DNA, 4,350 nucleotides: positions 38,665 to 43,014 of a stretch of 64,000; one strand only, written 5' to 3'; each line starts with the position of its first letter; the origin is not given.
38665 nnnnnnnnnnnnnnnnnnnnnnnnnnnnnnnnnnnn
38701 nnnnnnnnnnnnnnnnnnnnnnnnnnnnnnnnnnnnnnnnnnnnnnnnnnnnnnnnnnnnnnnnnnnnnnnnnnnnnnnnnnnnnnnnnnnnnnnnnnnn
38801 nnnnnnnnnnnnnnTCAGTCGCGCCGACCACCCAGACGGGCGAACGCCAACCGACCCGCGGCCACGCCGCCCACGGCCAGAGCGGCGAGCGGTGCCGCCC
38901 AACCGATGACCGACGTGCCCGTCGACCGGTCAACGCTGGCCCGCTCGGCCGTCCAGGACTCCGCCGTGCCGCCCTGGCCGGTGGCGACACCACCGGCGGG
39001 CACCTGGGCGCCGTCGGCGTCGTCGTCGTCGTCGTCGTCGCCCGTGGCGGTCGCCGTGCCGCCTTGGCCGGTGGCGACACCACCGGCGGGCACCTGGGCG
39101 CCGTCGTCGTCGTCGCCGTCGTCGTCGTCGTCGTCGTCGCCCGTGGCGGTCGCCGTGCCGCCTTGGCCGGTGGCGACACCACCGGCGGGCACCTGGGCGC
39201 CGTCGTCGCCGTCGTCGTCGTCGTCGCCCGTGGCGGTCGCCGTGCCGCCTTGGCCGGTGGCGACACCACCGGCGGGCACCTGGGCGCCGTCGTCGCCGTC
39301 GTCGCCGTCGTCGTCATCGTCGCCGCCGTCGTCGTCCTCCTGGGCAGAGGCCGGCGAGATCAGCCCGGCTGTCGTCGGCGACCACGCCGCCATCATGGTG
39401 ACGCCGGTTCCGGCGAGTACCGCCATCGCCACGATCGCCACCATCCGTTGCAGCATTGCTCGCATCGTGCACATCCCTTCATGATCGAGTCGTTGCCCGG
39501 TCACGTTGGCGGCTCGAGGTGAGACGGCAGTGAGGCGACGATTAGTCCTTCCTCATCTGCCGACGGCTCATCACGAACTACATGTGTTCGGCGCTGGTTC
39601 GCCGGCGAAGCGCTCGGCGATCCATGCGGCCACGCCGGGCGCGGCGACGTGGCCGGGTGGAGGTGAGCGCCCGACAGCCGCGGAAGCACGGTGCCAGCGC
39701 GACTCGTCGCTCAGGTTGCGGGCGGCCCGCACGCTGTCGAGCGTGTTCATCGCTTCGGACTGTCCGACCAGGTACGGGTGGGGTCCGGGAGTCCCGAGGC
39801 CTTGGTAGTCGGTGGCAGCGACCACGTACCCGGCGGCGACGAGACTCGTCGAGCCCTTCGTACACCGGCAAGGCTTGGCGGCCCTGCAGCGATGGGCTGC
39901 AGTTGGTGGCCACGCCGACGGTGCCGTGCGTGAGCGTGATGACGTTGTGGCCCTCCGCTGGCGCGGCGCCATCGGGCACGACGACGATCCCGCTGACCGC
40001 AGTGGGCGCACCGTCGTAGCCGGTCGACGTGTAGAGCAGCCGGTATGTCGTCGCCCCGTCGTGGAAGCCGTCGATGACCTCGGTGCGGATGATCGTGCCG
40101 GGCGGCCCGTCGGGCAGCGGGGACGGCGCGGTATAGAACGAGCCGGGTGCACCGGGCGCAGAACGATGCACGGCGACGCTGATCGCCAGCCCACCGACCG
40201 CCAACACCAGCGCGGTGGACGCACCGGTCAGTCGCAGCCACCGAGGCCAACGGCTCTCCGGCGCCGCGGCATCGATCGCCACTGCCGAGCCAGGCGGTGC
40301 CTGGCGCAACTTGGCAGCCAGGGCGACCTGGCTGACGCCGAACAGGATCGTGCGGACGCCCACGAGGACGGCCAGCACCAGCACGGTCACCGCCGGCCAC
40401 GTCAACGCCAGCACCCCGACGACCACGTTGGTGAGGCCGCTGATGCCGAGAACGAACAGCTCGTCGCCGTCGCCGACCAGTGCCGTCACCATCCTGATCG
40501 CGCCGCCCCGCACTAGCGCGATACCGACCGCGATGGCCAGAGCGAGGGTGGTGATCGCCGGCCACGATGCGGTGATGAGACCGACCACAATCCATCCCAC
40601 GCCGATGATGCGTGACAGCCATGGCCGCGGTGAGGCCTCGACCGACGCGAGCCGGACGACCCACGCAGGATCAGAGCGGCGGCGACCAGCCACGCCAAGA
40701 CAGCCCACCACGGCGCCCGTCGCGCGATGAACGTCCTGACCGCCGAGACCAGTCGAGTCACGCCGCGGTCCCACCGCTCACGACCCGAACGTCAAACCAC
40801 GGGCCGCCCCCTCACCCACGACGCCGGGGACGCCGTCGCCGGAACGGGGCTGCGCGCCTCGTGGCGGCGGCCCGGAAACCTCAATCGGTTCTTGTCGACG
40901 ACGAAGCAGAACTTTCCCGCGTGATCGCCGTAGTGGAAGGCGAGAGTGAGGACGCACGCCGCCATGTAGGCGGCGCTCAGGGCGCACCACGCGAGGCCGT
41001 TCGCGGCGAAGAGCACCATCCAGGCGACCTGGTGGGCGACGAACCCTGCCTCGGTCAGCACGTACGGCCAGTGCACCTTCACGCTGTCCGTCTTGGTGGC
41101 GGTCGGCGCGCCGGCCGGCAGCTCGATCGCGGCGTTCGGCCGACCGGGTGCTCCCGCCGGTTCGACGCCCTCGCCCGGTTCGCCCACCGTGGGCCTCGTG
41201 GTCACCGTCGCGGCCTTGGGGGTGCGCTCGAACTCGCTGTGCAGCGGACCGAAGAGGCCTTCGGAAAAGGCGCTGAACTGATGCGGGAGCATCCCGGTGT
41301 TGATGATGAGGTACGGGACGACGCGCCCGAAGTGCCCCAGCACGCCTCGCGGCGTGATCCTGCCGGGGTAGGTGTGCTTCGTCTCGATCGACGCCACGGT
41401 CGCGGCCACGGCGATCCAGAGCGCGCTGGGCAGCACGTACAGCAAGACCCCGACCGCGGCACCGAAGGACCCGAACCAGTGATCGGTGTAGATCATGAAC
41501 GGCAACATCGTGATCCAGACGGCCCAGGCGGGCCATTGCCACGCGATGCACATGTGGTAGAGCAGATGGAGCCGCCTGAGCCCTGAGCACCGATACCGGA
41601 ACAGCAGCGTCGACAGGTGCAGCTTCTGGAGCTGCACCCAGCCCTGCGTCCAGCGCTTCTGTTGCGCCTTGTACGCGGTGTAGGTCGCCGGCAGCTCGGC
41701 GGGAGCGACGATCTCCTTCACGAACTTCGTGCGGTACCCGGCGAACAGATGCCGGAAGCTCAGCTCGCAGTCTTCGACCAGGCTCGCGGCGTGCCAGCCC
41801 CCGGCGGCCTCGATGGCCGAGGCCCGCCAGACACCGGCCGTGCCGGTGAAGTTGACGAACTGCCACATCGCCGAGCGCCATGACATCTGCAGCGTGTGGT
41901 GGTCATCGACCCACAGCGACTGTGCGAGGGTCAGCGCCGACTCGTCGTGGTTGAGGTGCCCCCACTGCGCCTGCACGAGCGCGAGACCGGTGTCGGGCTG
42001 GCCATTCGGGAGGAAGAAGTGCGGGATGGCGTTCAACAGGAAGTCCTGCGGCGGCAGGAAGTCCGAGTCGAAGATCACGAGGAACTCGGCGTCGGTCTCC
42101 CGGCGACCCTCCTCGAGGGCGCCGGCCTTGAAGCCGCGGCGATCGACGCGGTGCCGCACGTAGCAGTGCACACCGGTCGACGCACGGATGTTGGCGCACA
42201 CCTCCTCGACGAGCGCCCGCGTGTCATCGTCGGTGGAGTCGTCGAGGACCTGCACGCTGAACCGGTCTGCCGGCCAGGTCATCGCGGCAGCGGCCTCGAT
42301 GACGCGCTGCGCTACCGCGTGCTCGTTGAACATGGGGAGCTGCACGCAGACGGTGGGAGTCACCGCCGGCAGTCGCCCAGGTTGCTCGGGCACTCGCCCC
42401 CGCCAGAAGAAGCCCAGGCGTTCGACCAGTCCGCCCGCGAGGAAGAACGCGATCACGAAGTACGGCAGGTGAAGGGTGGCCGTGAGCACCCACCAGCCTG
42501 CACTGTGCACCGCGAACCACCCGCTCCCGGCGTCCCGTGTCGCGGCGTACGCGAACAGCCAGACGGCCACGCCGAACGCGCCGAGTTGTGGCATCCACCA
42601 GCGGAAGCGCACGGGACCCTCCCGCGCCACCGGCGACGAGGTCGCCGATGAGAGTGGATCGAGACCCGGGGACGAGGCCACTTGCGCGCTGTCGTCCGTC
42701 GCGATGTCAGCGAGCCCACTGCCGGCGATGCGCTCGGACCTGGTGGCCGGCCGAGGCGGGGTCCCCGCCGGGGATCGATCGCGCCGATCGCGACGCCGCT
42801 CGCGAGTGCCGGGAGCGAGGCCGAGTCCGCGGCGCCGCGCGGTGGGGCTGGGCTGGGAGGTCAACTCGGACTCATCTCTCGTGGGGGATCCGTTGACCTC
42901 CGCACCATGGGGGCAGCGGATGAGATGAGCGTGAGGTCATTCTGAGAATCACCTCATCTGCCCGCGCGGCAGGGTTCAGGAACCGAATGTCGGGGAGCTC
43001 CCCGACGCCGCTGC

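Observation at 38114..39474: Sortase operon with a poly-aspartate tandem-repeat surface protein as the probable dedicated substrate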

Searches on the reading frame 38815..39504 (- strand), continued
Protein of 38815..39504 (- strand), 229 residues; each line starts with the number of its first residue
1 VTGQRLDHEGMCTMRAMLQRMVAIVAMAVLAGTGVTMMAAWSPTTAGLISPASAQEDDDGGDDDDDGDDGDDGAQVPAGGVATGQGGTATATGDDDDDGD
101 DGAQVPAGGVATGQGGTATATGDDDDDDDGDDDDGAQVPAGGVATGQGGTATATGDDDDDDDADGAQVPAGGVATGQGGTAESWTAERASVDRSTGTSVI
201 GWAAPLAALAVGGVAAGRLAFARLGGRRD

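Call 46: find_encoding_contigs(protein=P0145, flank=5000, max_places=2)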
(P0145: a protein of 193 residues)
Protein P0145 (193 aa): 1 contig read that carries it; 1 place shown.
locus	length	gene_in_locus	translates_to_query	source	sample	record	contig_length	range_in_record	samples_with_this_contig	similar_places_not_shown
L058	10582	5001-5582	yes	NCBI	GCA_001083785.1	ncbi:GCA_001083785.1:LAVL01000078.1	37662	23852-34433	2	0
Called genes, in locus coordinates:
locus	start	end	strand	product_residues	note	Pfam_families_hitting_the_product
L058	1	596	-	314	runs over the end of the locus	PF01384:PHO4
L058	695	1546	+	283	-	PF01842:ACT, PF13740:ACT_6, PF22629:ACT_AHAS_ss (faint), PF00551:Formyl_trans_N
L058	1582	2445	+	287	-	PF00106:adh_short, PF08659:KR, PF13561:adh_short_C2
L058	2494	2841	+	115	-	-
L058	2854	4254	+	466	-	PF00672:HAMP, PF00512:HisKA, PF02518:HATPase_c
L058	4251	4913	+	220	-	PF00072:Response_reg, PF00486:Trans_reg_C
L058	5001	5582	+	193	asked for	-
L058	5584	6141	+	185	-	PF04203:Sortase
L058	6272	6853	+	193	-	PF16316:DUF4956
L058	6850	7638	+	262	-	PF09359:VTC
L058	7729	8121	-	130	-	PF00903:Glyoxalase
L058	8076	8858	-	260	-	PF20240:DUF6597 (weak), PF00165:HTH_AraC (faint), PF12833:HTH_18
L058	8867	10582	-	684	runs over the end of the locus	PF02897:Peptidase_S9_N, PF00326:Peptidase_S9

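Call 47: list_cluster_members(proteins=[P0198, P0145, P0146, P0178, P0001, P0154, P0152, P0165])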
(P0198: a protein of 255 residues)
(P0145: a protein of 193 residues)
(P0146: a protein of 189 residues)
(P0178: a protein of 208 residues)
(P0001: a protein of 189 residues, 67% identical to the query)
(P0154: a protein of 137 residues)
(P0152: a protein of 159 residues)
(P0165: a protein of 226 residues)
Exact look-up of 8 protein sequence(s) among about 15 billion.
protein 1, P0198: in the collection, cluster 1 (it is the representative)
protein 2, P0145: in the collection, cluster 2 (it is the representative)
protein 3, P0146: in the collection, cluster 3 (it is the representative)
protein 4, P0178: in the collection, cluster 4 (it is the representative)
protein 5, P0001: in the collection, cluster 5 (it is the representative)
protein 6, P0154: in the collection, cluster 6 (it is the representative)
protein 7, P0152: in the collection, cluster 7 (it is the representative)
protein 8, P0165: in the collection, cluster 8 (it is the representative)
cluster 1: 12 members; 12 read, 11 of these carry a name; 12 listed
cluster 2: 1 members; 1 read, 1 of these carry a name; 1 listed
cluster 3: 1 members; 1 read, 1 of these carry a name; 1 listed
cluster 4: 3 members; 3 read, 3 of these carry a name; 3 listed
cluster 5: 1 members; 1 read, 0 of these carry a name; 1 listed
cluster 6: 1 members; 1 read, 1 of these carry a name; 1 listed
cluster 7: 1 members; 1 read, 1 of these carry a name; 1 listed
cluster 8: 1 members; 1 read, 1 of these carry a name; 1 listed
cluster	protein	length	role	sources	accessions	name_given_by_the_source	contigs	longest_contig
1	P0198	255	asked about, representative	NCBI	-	-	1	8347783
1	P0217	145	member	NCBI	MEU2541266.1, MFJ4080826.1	hypothetical protein ABZ597_25545, partial [Streptomyces iakyrus]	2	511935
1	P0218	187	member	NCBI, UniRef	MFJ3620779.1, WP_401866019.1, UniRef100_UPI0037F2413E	hypothetical protein ACIPSH_21855, partial [Streptomyces iakyrus] | hypothetical protein n=1 Tax=Streptomyces iakyrus TaxID=68219 RepID=UPI0037F2413E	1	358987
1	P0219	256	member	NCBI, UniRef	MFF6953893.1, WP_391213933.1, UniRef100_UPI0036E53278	hypothetical protein ACFZAD_35330 [Streptomyces iakyrus] | hypothetical protein n=1 Tax=Streptomyces iakyrus TaxID=68219 RepID=UPI0036E53278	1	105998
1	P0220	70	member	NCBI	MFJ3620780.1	hypothetical protein ACIPSH_21860, partial [Streptomyces iakyrus]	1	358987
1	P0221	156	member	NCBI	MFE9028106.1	hypothetical protein ACFYOA_17825, partial [Streptomyces iakyrus]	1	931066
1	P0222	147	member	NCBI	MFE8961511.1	hypothetical protein ACFYMA_21015, partial [Streptomyces iakyrus]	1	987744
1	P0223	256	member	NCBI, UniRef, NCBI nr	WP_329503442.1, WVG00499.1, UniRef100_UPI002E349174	hypothetical protein RFN58_05205 [Streptomyces iakyrus] | hypothetical protein n=1 Tax=Streptomyces iakyrus TaxID=68219 RepID=UPI002E349174 | hypothetical protein [Streptomyces iakyrus]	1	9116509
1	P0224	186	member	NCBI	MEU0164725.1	DNA primase, partial [Streptomyces iakyrus]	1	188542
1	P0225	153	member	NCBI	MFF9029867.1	hypothetical protein ACF080_19335, partial [Streptomyces iakyrus]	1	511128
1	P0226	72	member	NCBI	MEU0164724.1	hypothetical protein ABZ214_04565, partial [Streptomyces iakyrus]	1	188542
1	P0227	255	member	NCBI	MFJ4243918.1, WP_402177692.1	hypothetical protein ACIP17_25340 [Streptomyces iakyrus]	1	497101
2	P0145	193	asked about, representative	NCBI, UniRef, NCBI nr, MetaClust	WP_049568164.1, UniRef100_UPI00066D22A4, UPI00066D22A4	hypothetical protein [Nonomuraea sp. SBT364] | hypothetical protein n=1 Tax=Nonomuraea sp. SBT364 TaxID=1580530 RepID=UPI00066D22A4 | status=active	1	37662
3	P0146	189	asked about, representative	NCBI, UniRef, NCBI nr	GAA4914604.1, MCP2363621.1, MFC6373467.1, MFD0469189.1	hypothetical protein HD597_010641 [Nonomuraea thailandensis] | Uncharacterized protein n=1 Tax=Nonomuraea thailandensis TaxID=1188745 ... | hypothetical protein [Nonomuraea thailandensis]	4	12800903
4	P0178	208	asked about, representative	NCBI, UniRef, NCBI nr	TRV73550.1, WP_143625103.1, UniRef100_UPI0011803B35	hypothetical protein FKN01_27150 [Streptomyces sp. 130] | hypothetical protein n=1 Tax=Streptomyces sp. 130 TaxID=2591006 RepID=UPI0011803B35 | hypothetical protein [Streptomyces sp. 130]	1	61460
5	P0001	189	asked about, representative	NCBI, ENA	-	-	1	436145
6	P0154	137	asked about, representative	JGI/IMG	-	hypothetical protein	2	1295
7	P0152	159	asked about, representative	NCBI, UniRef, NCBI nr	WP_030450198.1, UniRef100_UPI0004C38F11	hypothetical protein [Herbidospora cretacea] | hypothetical protein n=1 Tax=Herbidospora cretacea TaxID=28444 RepID=UPI0004C38F11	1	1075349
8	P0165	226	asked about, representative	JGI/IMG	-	hypothetical protein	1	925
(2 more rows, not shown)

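Call 52: search_protein_families(library=ncbifam, proteins=[P0198, L057:5885-6616:+], max_evalue=0.01)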
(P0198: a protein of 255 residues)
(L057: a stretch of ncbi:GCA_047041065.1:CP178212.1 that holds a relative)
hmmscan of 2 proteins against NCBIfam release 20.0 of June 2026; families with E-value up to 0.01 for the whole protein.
P0198 (255 aa): 1 family
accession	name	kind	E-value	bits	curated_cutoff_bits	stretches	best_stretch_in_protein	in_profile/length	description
NF058571.1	GVDTG_CTERM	domain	5.7e-05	23.3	29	1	210-248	2-44/44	GVDTG sorting domain-containing protein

L057:5885-6616:+ (243 aa): 7 families
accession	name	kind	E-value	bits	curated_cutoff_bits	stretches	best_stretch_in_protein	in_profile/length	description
NF033748.1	class_F_sortase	subfamily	4.1e-61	205.2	166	1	92-242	4-154/155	class F sortase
TIGR03784.1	marine_sortase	equivalog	3.6e-06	26.7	158.25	1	138-222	81-157/174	class GN sortase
NF033747.1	class_E_sortase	subfamily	1.5e-05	24.9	160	1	135-198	100-158/211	class E sortase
TIGR01076.1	sortase_fam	subfamily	1.8e-05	24.5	39.35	1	132-223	24-113/136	sortase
NF033746.1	class_D_sortase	subfamily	4.1e-05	23.4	165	1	135-221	37-114/135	class D sortase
NF058671.1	sortase_SrtD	exception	6.5e-05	22.7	140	1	135-199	91-149/187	class D sortase, LPxTATN-specific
NF033745.1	class_C_sortase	subfamily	0.0037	17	160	1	145-223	132-206/220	class C sortase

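Call 53: search_protein_families(library=pfam, proteins=[P0198], max_evalue=0.01)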
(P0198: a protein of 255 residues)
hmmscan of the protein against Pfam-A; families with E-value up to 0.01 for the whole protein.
P0198 (255 aa): 0 families

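Call 74: predict_structure(alignment_id=A1)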
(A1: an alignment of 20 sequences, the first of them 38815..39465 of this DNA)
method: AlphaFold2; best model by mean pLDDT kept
length: 216 residues; sequences in the alignment: 20
mean_pLDDT: 56.8   pTM: 0.24
mean pLDDT of the five models: 56.8, 56.2, 55.8, 55.8, 55.6
residues with pLDDT >= 90: 17; 70-90: 31; 50-70: 62; < 50: 106
segments of 3 or more residues with pLDDT < 50: 65-90, 92-98, 100-110, 112-114, 120-125, 127-129, 131-141, 146-153, 166-184
pLDDT, mean of each block of 10 residues (from residue 1): 91 93 73 52 57 53 46 40 46 47 40 50 47 42 50 52 49 44 54 79 84 64
secondary structure, 60 per line:
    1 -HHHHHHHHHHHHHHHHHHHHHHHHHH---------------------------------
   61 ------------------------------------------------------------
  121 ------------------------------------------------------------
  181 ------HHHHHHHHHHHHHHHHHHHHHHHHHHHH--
elements in order: H2-27 H187-214

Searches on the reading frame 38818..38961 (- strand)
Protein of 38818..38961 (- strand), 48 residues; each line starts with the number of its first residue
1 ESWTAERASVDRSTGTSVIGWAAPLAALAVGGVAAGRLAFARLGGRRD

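Call 79: search_protein_families(library=ncbifam, proteins=[window:38818-38961:-], max_evalue=10)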
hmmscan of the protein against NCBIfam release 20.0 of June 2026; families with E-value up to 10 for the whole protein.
seq(48 aa): 0 families

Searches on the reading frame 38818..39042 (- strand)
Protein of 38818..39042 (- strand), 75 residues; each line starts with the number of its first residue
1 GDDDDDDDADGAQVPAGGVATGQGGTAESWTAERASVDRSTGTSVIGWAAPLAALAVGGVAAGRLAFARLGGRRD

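Call 79: search_protein_families(library=ncbifam, proteins=[window:38818-39042:-], max_evalue=10)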
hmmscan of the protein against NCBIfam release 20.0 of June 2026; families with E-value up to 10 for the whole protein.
seq(75 aa): 1 family
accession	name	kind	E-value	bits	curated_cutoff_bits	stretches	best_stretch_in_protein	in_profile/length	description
NF058571.1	GVDTG_CTERM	domain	0.0075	16.6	29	1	14-62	1-40/44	GVDTG sorting domain-containing protein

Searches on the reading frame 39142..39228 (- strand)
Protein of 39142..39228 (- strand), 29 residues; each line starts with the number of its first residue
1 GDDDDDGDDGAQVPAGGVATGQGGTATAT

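Call 79: search_protein_families(library=ncbifam, proteins=[window:39142-39228:-], max_evalue=10)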
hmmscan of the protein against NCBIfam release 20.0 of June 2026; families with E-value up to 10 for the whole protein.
seq(29 aa): 1 family
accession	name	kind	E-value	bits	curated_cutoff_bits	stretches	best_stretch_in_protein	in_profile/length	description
NF058571.1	GVDTG_CTERM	domain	0.0037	17.5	29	1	13-28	1-16/44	GVDTG sorting domain-containing protein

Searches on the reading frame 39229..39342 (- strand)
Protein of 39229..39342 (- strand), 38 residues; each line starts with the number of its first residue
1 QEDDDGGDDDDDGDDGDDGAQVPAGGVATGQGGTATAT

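Call 79: search_protein_families(library=ncbifam, proteins=[window:39229-39342:-], max_evalue=10)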
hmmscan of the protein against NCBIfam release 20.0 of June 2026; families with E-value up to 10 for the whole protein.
seq(38 aa): 1 family
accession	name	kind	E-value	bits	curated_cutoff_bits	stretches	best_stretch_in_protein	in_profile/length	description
NF058571.1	GVDTG_CTERM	domain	0.0062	16.8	29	1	22-37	1-16/44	GVDTG sorting domain-containing protein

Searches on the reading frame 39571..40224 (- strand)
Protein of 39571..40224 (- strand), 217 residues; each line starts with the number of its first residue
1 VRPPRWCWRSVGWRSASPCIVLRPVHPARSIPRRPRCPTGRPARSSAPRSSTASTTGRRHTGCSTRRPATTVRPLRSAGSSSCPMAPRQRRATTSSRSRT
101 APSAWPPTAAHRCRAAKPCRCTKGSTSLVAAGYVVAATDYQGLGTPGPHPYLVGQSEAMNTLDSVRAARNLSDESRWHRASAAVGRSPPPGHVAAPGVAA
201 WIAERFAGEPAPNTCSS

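Call 55: search_protein_families(library=pfam, proteins=[window:39571-40224:-], max_evalue=0.001)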
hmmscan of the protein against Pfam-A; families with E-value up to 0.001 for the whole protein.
window:39571-40224:- (217 aa): 1 family
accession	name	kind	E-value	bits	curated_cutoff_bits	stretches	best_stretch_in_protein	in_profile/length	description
PF03583.20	LIP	-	4.4e-07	30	23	1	128-174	22-64/286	Secretory lipase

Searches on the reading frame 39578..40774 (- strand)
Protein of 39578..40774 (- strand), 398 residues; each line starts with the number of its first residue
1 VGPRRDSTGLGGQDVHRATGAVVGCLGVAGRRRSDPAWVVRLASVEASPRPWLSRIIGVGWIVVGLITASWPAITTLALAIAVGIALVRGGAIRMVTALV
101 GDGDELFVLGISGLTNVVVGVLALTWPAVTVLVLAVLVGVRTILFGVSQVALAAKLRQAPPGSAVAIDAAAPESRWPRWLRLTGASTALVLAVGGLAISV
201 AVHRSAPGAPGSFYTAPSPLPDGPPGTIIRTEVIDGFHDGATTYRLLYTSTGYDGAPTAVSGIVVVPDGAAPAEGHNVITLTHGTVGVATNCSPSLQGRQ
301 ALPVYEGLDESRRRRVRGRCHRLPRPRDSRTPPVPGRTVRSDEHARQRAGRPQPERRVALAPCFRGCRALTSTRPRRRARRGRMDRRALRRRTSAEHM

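Call 5: search_protein_families(library=pfam, proteins=[window:39578-40774:-], max_evalue=0.01)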
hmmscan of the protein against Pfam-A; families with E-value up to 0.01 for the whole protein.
window:39578-40774:- (398 aa): 1 family
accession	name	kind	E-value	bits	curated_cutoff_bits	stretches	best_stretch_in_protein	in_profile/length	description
PF03729.18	DUF308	-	8.4e-11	42.4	25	2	111-162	1-52/73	Short repeat of unknown function (DUF308)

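Call 6: search_protein_families(library=ncbifam, proteins=[window:39578-40774:-], max_evalue=0.01)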
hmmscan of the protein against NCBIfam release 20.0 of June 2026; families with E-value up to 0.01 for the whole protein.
window:39578-40774:- (398 aa): 1 family
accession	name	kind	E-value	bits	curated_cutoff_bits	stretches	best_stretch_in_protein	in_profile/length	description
NF007577.0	PRK10209.1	equivalog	8.5e-07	28.9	189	1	56-158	84-188/190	HdeD family acid-resistance protein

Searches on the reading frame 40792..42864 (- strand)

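Call 5: search_protein_families(library=pfam, proteins=[window:40792-42864:-], max_evalue=0.01)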
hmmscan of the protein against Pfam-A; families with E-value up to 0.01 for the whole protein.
window:40792-42864:- (690 aa): 4 families
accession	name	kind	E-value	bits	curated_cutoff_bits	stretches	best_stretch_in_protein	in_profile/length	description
PF13632.12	Glyco_trans_2_3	-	2e-18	67.3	27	1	263-458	3-196/198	Glycosyl transferase family group 2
PF13641.12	Glyco_tranf_2_3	-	5e-18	66.4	27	1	172-408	3-230/230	Glycosyltransferase like family 2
PF00535.33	Glycos_transf_2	-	5.7e-11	43.1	23.3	1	174-283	2-103/168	Glycosyl transferase family 2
PF13506.12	Glyco_transf_21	-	0.0011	18.9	21.7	1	247-406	19-173/174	Glycosyl transferase family 21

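Call 6: search_protein_families(library=ncbifam, proteins=[window:40792-42864:-], max_evalue=0.01)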
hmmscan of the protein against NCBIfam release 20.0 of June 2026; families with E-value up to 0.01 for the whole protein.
window:40792-42864:- (690 aa): 11 families
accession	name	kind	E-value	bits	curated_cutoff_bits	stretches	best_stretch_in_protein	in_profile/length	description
TIGR03030.1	CelA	equivalog_domain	2.3e-28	98.7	699.1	1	166-449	127-414/714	UDP-forming cellulose synthase catalytic subunit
NF008558.0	PRK11498.1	equivalog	5.5e-22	77.5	992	1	161-485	261-574/872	UDP-forming cellulose synthase catalytic subunit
TIGR03937.1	PgaC_IcaA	equivalog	1.5e-14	53.8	422.3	2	164-270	39-137/407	poly-beta-1,6-N-acetyl-D-glucosamine synthase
NF041865.1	EpsU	equivalog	3.3e-11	42.8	700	1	170-421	39-277/394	exopolysaccharide biosynthesis GT2 family glycosyltransferase EpsU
NF053846.1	glyco_with_XrtP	equivalog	2.6e-10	39.6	520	2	354-460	244-347/440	XrtP-associated glycosyltransferase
TIGR03965.1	mycofact_glyco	equivalog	8e-10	38.2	280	1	157-386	62-277/467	mycofactocin biosynthesis glycosyltransferase MftF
NF003956.0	PRK05454.1-3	equivalog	2.9e-07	29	864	1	141-270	103-242/718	glucans biosynthesis glucosyltransferase MdoH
NF003962.0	PRK05454.2-5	equivalog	8.8e-07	27.9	328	1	116-252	79-223/641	glucans biosynthesis glucosyltransferase MdoH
NF041875.1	EPS_EpsD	equivalog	1.1e-06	28.4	370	1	174-394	3-211/325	exopolysaccharide biosynthesis glycosyltransferase EpsD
TIGR04242.1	nodulat_NodC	equivalog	4.6e-06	25.9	550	1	362-407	237-282/395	chitooligosaccharide synthase NodC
NF003958.0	PRK05454.2-1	equivalog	2e-05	23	419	0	161-269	98-214/704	glucans biosynthesis glucosyltransferase MdoH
